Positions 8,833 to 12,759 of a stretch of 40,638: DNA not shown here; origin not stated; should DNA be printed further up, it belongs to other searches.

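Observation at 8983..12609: Lipoprotein built from 12 near-identical ~85-aa two-cysteine beta-sandwich repeats plus a Cys-rich C-terminal domain, immediately upstream of a secreted GH13 amylase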

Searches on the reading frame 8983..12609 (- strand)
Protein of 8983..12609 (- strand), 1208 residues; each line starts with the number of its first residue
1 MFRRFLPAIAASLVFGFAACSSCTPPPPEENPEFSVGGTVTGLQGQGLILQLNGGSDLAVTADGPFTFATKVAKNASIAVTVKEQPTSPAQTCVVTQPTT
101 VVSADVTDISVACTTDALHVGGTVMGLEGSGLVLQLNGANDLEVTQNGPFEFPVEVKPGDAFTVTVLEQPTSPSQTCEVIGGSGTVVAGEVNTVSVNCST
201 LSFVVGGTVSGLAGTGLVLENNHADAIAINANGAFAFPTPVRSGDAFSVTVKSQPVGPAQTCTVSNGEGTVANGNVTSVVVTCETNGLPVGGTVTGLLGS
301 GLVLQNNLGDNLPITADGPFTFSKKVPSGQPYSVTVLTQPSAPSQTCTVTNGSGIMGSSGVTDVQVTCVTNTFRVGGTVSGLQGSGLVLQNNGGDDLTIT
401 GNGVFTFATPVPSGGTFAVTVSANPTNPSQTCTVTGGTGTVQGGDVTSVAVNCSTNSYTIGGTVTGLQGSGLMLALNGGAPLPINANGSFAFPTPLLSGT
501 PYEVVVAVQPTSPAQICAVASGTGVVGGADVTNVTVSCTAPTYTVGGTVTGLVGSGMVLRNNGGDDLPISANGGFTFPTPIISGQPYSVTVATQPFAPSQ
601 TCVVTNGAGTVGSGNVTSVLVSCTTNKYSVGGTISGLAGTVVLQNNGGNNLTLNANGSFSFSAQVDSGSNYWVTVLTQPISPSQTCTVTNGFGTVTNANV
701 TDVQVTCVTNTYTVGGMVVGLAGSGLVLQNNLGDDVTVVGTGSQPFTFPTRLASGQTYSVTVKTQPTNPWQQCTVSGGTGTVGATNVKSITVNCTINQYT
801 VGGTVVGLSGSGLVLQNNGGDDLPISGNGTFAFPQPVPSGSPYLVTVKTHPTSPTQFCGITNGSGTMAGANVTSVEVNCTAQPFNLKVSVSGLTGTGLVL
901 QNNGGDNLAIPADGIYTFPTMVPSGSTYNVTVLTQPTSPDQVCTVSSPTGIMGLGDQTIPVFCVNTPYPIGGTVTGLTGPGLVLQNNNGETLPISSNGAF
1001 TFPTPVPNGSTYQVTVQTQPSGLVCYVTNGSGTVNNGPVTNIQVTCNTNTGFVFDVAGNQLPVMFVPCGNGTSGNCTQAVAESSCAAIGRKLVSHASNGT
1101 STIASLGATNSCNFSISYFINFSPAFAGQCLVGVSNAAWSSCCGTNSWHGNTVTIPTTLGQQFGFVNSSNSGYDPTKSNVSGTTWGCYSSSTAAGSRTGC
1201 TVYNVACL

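Call 4: search_protein_families(library=pfam, proteins=[window:8983-12609:-], max_evalue=1)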
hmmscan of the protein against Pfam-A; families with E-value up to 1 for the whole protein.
window:8983-12609:- (1208 aa): 3 families
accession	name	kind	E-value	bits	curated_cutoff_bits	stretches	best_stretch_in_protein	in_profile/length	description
PF14289.11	DUF4369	-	7.2e-12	46.2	25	0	968-1041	1-79/91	Domain of unknown function (DUF4369)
PF07696.17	7TMR-DISMED2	-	0.00019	21.8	22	0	479-516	89-130/136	7TMR-DISM extracellular 2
PF15043.11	CNRIP1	-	0.26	11.3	27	0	751-779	36-64/157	CB1 cannabinoid receptor-interacting protein 1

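Call 5: search_protein_families(library=ncbifam, proteins=[window:8983-12609:-], max_evalue=1)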
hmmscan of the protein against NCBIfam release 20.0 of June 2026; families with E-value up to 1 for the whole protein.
window:8983-12609:- (1208 aa): 0 families

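Call 10: find_homologous_proteins(query=window:8983-12609:-)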
Query window:8983-12609:- (1208 aa): 5320 proteins with E <= 0.001 among 8000 candidates; the best 120 are listed.
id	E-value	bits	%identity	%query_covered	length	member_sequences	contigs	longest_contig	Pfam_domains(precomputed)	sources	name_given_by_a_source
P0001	0.0e+0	2605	100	100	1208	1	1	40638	PF14289.12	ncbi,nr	ncbi:MAG: hypothetical protein IRZ16_10145 [Myxococcaceae bacterium]|nr:hypothetical protein [Myxoco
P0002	0.0e+0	1938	57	84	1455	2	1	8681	PF15043.12,PF14289.12,PF16110.11,PF02974.20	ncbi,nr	ncbi:MAG TPA: hypothetical protein VHO06_08650, partial [Polyangia bacterium]|nr:hypothetical protei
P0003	0.0e+0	1725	54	84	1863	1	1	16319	PF14312.13,PF14289.12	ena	-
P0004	0.0e+0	1724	50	88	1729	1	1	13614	PF00415.25,PF13948.12,PF14289.12,PF13540.13,PF25390.2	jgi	jgi:cysteine-rich repeat protein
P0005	0.0e+0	1666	53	87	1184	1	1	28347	PF03168.20,PF14289.12,PF16546.11,PF02974.20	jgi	jgi:large repetitive protein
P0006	0.0e+0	1634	55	86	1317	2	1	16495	PF14289.12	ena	-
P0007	0.0e+0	1628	50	85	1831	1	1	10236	PF03684.19,PF14289.12,PF16110.11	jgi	jgi:hypothetical protein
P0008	0.0e+0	1621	54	84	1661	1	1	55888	PF07212.18,PF14289.12,PF01052.26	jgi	jgi:hypothetical protein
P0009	0.0e+0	1620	51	85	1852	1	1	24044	PF14289.12,PF02974.20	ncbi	ncbi:MAG TPA: hypothetical protein VGI39_11220, partial [Polyangiaceae bacterium]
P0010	0.0e+0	1612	52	84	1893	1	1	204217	PF10290.15,PF14289.12,PF15902.13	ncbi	-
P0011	0.0e+0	1571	48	86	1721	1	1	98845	PF15043.12,PF27289.1,PF27624.1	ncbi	-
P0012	0.0e+0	1559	51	85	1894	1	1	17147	PF14289.12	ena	-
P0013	0.0e+0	1508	52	85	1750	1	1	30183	PF14289.12,PF02974.20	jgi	jgi:predicted transcriptional regulator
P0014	0.0e+0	1483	57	84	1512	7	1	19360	PF15043.12,PF02140.24,PF14289.12,PF02974.20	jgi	-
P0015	0.0e+0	1478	49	85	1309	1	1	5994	PF15043.12,PF14289.12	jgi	jgi:hypothetical protein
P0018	0.0e+0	1427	53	96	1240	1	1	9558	PF14289.12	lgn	-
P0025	0.0e+0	1366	53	96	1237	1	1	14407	PF14289.12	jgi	jgi:hypothetical protein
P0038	0.0e+0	1250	56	84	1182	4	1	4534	PF15043.12,PF02140.24,PF14289.12,PF02974.20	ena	-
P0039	0.0e+0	1239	49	85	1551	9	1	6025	PF27289.1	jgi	-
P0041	0.0e+0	1235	56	84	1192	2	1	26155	PF02140.24,PF14289.12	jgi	jgi:galactose binding lectin-like protein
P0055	0.0e+0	1176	58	84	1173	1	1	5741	PF02140.24,PF14289.12,PF02974.20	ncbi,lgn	-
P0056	0.0e+0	1173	57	83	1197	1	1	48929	PF02140.24,PF14289.12,PF16110.11,PF02974.20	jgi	jgi:large repetitive protein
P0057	0.0e+0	1165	56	86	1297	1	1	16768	PF02140.24,PF14289.12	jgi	jgi:hypothetical protein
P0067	0.0e+0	1148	57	84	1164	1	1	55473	PF02140.24,PF14289.12,PF02974.20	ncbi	-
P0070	0.0e+0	1140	55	84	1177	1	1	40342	PF02140.24,PF14289.12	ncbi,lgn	-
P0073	0.0e+0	1138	56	86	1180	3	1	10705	PF02140.24,PF14289.12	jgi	jgi:hypothetical protein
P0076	0.0e+0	1134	58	82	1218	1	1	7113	PF02140.24,PF14289.12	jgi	jgi:hypothetical protein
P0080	0.0e+0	1130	55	83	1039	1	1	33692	PF15043.12,PF14289.12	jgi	jgi:large repetitive protein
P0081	0.0e+0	1127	55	80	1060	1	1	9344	PF02140.24,PF14289.12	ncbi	ncbi:MAG: hypothetical protein ABUS79_09390, partial [Pseudomonadota bacterium]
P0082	0.0e+0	1123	57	84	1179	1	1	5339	PF02140.24,PF14289.12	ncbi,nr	ncbi:MAG: hypothetical protein JWM82_1232 [Myxococcales bacterium]|nr:hypothetical protein [Myxococc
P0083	0.0e+0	1122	56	82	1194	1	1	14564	PF02140.24,PF14289.12,PF02974.20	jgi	jgi:hypothetical protein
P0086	0.0e+0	1117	55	86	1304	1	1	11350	PF02140.24,PF14289.12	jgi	jgi:hypothetical protein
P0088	0.0e+0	1115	56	86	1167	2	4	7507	PF02140.24,PF14289.12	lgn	-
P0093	0.0e+0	1104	55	86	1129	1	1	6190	PF02140.24,PF14289.12,PF02974.20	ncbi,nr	ncbi:MAG TPA: hypothetical protein VHO06_06350, partial [Polyangia bacterium]|nr:hypothetical protei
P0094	0.0e+0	1104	56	85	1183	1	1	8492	PF15043.12,PF02140.24,PF14289.12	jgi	jgi:hypothetical protein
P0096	0.0e+0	1099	57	82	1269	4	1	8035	PF02140.24,PF14289.12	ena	-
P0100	0.0e+0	1096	55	86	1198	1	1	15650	PF02140.24,PF14289.12,PF02974.20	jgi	jgi:large repetitive protein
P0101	0.0e+0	1095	57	84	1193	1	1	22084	PF02140.24,PF14289.12,PF16110.11,PF02974.20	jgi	jgi:large repetitive protein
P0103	0.0e+0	1092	53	88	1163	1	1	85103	PF02140.24,PF14289.12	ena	-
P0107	0.0e+0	1087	56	84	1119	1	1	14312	PF02140.24,PF14289.12,PF16110.11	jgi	jgi:hypothetical protein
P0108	0.0e+0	1087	55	84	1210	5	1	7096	PF15043.12,PF02140.24,PF14289.12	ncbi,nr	ncbi:MAG TPA: hypothetical protein VHO67_13510 [Polyangia bacterium]|nr:hypothetical protein [Polyan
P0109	0.0e+0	1085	56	84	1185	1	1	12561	PF02140.24,PF14289.12,PF02974.20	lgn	-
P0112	0.0e+0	1084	55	84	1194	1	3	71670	PF02140.24,PF14289.12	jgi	jgi:hypothetical protein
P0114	0.0e+0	1084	55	86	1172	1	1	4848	PF02140.24,PF14289.12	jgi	jgi:Galactose binding lectin domain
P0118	0.0e+0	1081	56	84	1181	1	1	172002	PF15043.12,PF02140.24,PF14289.12,PF02974.20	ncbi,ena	-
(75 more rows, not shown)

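Call 13: search_solved_structures(query=window:8983-12609:-, max_evalue=1, show_alignments=2)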
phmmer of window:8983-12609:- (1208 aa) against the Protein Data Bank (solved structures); distinct sequences matched with E-value up to 1: 0.

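Call 23: find_encoding_contigs(protein=P0025, flank=10000, max_places=3)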
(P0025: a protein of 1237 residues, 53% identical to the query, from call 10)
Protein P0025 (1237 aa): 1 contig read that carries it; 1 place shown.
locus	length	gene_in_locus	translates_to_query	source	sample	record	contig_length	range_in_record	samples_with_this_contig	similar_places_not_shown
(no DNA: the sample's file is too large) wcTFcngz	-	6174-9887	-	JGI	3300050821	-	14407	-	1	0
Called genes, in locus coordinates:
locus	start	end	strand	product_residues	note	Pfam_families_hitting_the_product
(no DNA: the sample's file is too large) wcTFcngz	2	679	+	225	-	?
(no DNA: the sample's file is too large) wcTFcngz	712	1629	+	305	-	PF23023:Anti-Pycsar_Apyc1 (weak), PF12706:Lactamase_B_2, PF02112:PDEase_II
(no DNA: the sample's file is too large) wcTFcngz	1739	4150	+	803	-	PF00580:UvrD-helicase (weak), PF13245:AAA_19 (faint), PF13361:UvrD_C (faint), PF13538:UvrD_C_2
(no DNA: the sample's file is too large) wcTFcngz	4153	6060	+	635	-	PF01344:Kelch_1 (faint)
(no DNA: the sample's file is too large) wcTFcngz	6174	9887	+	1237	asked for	PF14289:DUF4369 (faint)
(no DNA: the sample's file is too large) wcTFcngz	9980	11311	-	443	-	PF01011:PQQ (faint), PF13570:Beta-prop_ACSF4, PF13360:PQQ_2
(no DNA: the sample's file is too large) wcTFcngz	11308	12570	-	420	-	-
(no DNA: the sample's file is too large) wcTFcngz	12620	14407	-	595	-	?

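Call 24: find_encoding_contigs(protein=P0018, flank=10000, max_places=3)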
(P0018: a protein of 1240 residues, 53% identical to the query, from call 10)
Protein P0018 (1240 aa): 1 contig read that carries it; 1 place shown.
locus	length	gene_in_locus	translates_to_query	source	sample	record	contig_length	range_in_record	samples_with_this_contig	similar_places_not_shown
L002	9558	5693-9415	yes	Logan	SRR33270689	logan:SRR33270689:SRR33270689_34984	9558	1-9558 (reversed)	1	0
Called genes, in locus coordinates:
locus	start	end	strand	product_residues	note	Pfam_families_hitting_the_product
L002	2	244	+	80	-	?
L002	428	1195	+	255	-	PF23023:Anti-Pycsar_Apyc1 (weak), PF02112:PDEase_II, PF12706:Lactamase_B_2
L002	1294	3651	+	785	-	PF00580:UvrD-helicase (faint), PF01443:Viral_helicase1 (faint), PF13245:AAA_19 (faint), PF13361:UvrD_C (faint), PF13538:UvrD_C_2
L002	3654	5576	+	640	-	PF01344:Kelch_1 (faint)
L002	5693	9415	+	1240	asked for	PF14289:DUF4369 (faint)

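Call 35: search_protein_families(library=pfam, proteins=[P0011, P0039, P0041, P0018], max_evalue=0.01)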
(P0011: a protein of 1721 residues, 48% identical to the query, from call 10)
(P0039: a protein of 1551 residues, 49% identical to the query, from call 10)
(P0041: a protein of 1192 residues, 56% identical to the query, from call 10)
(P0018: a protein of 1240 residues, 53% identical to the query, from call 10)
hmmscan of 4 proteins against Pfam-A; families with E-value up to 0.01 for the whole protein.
P0011 (1721 aa): 2 families
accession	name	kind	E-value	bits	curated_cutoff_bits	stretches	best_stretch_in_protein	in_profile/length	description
PF25697.1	EBNA2_N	-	1.7e-08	34.7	27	0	1311-1339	3-32/58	EBNA-2 N-terminal dimerization domain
PF15043.11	CNRIP1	-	4.4e-07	30.1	27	0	496-518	37-59/157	CB1 cannabinoid receptor-interacting protein 1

P0039 (1551 aa): 2 families
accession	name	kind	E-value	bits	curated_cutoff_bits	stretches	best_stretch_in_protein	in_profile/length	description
PF14289.11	DUF4369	-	9.2e-05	23.4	25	0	1273-1345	1-79/91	Domain of unknown function (DUF4369)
PF25697.1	EBNA2_N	-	0.00072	19.9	27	0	157-179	3-25/58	EBNA-2 N-terminal dimerization domain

P0041 (1192 aa): 2 families
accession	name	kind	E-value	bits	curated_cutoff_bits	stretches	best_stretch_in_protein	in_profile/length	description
PF02140.24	SUEL_Lectin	-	4.5e-19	69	31.4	1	1114-1191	1-80/80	D-galactoside/L-rhamnose binding SUEL lectin domain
PF02974.19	Inh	-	0.00011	22.6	25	0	906-957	20-72/97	Protease inhibitor Inh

P0018 (1240 aa): 3 families
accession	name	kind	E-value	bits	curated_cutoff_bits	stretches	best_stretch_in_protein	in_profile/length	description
PF14289.11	DUF4369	-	1.8e-17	64.1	25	0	915-961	1-51/91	Domain of unknown function (DUF4369)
PF02974.19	Inh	-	0.00011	22.6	25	0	717-775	19-78/97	Protease inhibitor Inh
PF22799.2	PIR1-like_C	-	0.0011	20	27.6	0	676-702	2-28/74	Cell wall mannoprotein PIR1-like, C-terminal domain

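Call 64: find_encoding_contigs(protein=P0080, flank=8000, max_places=2)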
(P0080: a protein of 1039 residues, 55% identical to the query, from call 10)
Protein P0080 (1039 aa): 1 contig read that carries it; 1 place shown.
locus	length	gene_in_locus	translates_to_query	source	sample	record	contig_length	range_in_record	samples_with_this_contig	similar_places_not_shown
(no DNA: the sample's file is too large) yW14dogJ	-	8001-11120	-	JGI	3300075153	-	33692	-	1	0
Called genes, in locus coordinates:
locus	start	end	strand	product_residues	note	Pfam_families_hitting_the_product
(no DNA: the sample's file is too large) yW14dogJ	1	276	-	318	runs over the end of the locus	PF02517:Rce1-like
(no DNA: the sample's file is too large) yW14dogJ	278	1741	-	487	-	PF00749:tRNA-synt_1c, PF19269:Anticodon_2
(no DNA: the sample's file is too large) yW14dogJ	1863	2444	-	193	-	PF10604:Polyketide_cyc2 (faint), PF03364:Polyketide_cyc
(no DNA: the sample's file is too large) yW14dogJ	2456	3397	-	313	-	-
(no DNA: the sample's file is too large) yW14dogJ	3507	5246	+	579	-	PF00749:tRNA-synt_1c, PF03950:tRNA-synt_1c_C, PF20974:tRNA-synt_1c_C2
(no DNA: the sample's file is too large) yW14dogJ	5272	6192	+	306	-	PF04227:Indigoidine_A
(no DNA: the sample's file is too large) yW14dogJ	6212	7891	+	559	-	PF01343:Peptidase_S49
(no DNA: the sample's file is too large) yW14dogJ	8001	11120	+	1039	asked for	PF14289:DUF4369 (faint), PF15043:CNRIP1 (faint)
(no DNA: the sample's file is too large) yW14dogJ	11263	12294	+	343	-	PF00348:polyprenyl_synt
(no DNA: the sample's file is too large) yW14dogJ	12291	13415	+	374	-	PF00494:SQS_PSY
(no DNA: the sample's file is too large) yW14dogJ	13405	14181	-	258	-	PF01869:BcrAD_BadFG, PF02782:FGGY_C (faint)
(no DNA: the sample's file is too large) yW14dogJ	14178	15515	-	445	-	PF06050:HGD-D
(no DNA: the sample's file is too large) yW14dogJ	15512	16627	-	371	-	PF06050:HGD-D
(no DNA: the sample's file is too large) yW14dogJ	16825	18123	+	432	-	PF13090:PP_kinase_C (faint), PF17941:PP_kinase_C_1 (faint), PF13091:PLDc_2, PF00614:PLDc (faint), PF13091:PLDc_2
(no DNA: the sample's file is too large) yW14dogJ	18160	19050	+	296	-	-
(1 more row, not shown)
